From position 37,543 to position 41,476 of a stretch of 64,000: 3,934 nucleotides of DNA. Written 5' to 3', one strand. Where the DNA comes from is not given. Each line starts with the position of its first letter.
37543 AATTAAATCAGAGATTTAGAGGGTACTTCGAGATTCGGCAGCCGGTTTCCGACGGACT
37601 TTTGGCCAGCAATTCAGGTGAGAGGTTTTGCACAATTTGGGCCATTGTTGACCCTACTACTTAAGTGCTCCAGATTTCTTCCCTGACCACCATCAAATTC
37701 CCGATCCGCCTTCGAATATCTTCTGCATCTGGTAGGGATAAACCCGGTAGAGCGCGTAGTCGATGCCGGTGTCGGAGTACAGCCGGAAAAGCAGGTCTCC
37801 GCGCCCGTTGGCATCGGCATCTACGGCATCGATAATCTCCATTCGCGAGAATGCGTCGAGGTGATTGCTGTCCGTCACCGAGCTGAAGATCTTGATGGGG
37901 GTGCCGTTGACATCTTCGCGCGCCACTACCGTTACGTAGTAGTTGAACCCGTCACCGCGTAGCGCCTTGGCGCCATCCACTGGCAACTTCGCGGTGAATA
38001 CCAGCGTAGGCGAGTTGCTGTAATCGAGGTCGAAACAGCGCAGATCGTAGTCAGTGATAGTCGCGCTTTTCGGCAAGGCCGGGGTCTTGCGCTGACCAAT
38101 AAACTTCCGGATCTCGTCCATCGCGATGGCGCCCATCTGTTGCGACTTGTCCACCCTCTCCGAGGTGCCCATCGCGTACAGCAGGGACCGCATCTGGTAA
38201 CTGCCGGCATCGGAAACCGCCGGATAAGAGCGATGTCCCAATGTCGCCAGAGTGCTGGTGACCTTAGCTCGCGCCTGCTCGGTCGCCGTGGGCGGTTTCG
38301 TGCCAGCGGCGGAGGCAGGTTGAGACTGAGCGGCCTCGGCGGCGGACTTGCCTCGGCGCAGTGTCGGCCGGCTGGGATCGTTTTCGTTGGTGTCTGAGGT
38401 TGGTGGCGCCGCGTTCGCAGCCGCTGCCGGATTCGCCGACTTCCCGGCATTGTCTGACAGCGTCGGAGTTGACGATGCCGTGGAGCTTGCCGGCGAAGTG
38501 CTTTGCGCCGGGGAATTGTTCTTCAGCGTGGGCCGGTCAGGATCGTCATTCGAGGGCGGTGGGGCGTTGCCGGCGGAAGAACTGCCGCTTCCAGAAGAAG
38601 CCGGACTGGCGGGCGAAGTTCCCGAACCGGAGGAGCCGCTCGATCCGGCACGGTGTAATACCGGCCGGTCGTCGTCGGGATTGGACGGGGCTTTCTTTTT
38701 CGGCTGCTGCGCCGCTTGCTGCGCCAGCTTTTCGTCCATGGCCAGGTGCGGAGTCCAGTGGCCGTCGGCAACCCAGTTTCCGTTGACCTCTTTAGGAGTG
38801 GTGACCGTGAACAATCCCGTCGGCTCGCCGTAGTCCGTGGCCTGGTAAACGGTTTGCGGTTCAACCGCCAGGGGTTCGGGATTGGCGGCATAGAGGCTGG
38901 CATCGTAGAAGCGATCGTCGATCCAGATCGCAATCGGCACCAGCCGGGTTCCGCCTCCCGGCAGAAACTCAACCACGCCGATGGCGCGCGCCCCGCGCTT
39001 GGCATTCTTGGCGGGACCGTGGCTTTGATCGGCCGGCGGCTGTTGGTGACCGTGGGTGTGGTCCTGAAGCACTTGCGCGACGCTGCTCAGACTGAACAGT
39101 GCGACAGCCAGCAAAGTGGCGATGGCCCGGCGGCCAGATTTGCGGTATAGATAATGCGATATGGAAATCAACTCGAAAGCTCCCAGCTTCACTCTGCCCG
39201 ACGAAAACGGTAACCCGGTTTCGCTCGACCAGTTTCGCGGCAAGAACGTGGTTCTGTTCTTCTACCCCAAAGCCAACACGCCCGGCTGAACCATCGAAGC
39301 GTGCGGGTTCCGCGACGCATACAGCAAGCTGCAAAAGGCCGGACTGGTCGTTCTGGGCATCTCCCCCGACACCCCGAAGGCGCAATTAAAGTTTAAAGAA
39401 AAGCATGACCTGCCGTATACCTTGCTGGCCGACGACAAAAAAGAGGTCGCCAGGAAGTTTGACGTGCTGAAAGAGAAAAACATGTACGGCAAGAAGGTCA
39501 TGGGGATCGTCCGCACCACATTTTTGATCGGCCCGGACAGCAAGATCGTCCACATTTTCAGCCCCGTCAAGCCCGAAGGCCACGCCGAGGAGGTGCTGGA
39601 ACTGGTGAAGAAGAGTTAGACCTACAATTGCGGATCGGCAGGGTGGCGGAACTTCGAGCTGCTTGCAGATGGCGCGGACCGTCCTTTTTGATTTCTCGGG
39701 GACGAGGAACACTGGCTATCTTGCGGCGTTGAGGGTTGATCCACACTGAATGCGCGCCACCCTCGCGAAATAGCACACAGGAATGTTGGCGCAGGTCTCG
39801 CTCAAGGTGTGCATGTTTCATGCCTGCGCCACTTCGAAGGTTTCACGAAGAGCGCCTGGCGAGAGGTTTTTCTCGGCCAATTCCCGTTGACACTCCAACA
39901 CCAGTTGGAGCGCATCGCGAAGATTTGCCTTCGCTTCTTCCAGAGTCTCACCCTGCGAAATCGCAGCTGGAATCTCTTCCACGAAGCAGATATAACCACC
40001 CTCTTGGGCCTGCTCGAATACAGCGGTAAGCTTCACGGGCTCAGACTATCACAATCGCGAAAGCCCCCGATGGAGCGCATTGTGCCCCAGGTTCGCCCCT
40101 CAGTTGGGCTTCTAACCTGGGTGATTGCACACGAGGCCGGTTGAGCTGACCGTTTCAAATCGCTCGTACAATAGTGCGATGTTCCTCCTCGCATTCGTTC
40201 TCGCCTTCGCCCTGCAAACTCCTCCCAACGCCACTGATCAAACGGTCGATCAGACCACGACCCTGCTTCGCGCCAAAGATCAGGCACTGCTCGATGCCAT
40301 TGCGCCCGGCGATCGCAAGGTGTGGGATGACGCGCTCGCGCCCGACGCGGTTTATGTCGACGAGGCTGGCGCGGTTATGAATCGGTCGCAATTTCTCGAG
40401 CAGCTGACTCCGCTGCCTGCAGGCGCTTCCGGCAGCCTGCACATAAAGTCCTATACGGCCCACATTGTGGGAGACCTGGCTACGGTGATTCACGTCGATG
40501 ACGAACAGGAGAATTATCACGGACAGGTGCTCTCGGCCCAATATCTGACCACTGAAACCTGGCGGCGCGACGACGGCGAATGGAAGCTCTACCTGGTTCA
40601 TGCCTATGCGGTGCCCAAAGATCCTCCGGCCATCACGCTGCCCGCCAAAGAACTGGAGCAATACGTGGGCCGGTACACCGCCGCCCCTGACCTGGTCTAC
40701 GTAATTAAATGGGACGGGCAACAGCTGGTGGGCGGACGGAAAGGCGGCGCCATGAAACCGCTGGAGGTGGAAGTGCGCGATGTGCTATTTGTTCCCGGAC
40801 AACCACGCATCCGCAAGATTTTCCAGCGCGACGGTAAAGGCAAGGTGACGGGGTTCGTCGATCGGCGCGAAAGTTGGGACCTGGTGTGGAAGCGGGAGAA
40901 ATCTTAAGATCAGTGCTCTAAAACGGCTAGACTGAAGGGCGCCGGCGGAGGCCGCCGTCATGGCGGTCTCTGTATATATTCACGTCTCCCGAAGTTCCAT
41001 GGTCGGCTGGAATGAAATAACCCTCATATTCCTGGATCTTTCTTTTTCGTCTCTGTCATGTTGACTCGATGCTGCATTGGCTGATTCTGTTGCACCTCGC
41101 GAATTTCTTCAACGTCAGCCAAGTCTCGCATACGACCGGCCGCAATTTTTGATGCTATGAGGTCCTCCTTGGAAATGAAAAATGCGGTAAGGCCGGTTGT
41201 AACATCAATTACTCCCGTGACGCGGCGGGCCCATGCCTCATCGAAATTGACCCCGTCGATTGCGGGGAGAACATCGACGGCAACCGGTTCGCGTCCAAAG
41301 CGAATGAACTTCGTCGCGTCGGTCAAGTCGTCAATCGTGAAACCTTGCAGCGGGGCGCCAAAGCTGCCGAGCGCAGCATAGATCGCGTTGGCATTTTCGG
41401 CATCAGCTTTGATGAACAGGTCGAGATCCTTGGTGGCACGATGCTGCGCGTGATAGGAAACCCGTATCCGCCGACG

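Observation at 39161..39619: Candidate selenocysteine peroxiredoxin: TGA at the catalytic Cys codon of bcp, followed by a SECIS-like hairpin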

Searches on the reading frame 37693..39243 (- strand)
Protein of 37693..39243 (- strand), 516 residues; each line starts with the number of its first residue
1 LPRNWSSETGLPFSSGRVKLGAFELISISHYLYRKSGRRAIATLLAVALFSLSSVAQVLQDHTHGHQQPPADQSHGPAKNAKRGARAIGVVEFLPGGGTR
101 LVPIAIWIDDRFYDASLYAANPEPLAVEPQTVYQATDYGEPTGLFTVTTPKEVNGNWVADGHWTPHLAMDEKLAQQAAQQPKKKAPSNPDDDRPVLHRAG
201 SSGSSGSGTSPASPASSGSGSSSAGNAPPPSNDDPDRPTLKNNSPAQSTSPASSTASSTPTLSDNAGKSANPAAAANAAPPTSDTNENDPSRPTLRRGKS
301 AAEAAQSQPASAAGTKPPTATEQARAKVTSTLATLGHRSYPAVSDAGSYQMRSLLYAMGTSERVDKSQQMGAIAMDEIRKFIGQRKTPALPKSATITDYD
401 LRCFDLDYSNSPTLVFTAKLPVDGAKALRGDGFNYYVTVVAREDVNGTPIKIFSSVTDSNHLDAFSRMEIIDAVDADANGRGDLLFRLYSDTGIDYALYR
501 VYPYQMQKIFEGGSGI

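Call 31: search_protein_families(library=pfam, proteins=[window:37693-39243:-], max_evalue=0.0001)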
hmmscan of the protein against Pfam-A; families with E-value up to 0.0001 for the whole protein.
window:37693-39243:- (516 aa): 0 families

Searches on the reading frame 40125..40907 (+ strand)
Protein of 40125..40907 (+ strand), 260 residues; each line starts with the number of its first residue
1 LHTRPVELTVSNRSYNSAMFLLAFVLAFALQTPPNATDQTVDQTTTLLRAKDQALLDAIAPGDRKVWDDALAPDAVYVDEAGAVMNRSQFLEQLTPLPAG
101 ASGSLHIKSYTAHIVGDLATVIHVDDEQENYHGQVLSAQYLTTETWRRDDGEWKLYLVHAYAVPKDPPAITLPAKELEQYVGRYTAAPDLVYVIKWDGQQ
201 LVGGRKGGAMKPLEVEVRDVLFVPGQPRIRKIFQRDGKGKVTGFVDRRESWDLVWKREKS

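Call 31: search_protein_families(library=pfam, proteins=[window:40125-40907:+], max_evalue=0.0001)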
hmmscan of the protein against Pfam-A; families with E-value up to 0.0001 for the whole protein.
window:40125-40907:+ (260 aa): 3 families
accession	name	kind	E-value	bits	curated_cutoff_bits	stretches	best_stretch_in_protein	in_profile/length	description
PF14534.12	DUF4440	-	2.2e-16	60.6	25.2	1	48-155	1-107/107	Domain of unknown function (DUF4440)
PF12680.13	SnoaL_2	-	2.4e-05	25.3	27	1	53-154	2-100/102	SnoaL-like domain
PF11954.13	DUF3471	-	5.6e-05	23.9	29.3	0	167-245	2-87/103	Domain of unknown function (DUF3471)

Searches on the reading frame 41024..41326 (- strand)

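Call 31: search_protein_families(library=pfam, proteins=[window:41024-41326:-], max_evalue=0.0001)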
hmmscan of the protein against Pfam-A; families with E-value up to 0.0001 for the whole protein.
window:41024-41326:- (100 aa): 1 family
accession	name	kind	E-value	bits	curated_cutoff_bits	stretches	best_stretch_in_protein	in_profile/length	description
PF19502.5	DUF6036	-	2.8e-06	27.6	23.6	1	26-74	69-117/164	Nucleotidyltransferase of unknown function (DUF6036)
